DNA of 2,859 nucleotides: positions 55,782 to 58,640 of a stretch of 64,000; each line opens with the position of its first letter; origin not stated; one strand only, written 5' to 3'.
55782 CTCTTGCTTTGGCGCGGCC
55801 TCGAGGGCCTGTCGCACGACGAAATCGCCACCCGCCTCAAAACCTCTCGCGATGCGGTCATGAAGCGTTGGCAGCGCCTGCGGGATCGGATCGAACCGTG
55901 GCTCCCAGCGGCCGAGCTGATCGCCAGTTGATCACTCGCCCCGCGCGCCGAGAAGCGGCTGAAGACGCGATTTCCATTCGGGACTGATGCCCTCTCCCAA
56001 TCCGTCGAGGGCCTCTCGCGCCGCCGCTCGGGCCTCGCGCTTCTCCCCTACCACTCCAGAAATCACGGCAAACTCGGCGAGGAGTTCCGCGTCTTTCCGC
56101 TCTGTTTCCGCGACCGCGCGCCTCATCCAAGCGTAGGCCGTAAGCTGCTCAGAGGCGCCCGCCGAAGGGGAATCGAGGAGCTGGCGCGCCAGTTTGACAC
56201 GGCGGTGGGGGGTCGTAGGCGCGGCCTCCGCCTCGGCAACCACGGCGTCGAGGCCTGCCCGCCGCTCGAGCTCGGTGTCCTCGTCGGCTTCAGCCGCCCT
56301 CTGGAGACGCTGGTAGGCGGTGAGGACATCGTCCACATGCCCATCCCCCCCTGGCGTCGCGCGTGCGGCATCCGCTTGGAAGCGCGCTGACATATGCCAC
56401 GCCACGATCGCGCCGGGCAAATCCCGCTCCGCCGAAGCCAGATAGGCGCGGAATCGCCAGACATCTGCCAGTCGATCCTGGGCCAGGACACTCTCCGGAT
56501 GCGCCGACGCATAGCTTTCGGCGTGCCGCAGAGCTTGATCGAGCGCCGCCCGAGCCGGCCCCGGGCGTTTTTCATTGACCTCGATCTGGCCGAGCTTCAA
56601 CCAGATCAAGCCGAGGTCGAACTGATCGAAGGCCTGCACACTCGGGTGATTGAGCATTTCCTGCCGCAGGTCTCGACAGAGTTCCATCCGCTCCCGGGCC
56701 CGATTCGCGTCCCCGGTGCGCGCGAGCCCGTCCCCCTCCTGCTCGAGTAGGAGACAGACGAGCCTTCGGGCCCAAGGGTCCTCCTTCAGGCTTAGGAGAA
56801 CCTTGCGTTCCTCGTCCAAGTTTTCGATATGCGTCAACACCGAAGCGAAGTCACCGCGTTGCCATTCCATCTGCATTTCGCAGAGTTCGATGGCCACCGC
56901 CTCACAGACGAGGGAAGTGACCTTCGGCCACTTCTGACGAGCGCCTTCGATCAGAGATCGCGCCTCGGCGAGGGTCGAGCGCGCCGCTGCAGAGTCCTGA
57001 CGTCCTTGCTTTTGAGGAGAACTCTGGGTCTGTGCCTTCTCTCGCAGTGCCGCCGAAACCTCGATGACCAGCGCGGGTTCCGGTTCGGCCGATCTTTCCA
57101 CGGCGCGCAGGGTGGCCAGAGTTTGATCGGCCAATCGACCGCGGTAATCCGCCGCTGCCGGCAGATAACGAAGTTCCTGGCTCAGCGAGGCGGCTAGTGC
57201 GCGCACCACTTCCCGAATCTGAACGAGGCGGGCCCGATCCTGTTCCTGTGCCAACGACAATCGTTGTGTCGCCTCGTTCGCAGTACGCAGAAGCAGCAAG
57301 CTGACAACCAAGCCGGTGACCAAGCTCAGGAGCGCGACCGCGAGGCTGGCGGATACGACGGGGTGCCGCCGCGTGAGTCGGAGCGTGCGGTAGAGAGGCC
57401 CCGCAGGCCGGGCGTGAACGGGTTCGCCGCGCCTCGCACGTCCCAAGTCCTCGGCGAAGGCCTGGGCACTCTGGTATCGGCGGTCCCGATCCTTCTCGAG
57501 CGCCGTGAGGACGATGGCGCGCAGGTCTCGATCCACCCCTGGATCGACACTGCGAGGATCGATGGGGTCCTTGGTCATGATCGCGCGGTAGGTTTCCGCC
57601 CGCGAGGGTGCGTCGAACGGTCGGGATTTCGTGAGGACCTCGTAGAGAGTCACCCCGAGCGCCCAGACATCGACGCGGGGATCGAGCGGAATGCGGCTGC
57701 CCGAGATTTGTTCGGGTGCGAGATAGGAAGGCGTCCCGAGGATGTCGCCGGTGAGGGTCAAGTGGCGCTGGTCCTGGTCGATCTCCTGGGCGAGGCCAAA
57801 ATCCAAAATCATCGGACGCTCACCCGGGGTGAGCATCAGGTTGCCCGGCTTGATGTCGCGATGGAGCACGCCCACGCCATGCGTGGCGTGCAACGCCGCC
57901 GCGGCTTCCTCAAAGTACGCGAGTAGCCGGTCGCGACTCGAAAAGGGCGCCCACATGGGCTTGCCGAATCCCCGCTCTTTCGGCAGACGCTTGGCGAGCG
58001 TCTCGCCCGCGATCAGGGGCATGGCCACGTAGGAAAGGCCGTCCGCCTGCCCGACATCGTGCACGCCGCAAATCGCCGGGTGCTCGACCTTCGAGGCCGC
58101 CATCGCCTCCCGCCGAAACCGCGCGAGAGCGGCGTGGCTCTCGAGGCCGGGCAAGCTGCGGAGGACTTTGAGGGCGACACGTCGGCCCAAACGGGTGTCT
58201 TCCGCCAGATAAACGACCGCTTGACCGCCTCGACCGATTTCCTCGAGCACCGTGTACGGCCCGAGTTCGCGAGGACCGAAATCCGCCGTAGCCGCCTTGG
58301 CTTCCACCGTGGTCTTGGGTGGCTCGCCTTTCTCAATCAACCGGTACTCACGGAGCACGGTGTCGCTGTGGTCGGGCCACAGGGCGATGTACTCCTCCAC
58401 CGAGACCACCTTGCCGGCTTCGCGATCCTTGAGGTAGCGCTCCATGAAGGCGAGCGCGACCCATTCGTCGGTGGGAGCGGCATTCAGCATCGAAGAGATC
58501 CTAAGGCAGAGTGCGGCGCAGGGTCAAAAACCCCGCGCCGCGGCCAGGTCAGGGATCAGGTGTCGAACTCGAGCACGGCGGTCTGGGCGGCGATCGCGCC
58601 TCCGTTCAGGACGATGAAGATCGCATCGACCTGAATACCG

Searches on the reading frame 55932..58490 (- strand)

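Call 42: search_protein_families(library=pfam, proteins=[window:55932-58490:-], max_evalue=0.00001)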
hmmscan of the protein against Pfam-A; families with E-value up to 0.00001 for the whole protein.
window:55932-58490:- (852 aa): 3 families
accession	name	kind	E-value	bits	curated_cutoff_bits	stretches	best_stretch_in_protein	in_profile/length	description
PF00069.31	Pkinase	-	2.5e-39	135.7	31.7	1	79-346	1-259/263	Protein kinase domain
PF07714.23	PK_Tyr_Ser-Thr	-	1.8e-21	77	23.1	1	81-339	3-249/258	Protein tyrosine and serine/threonine kinase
PF17667.7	Pkinase_fungal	-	5.5e-07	29.1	24.1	1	175-260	275-363/387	Fungal protein kinase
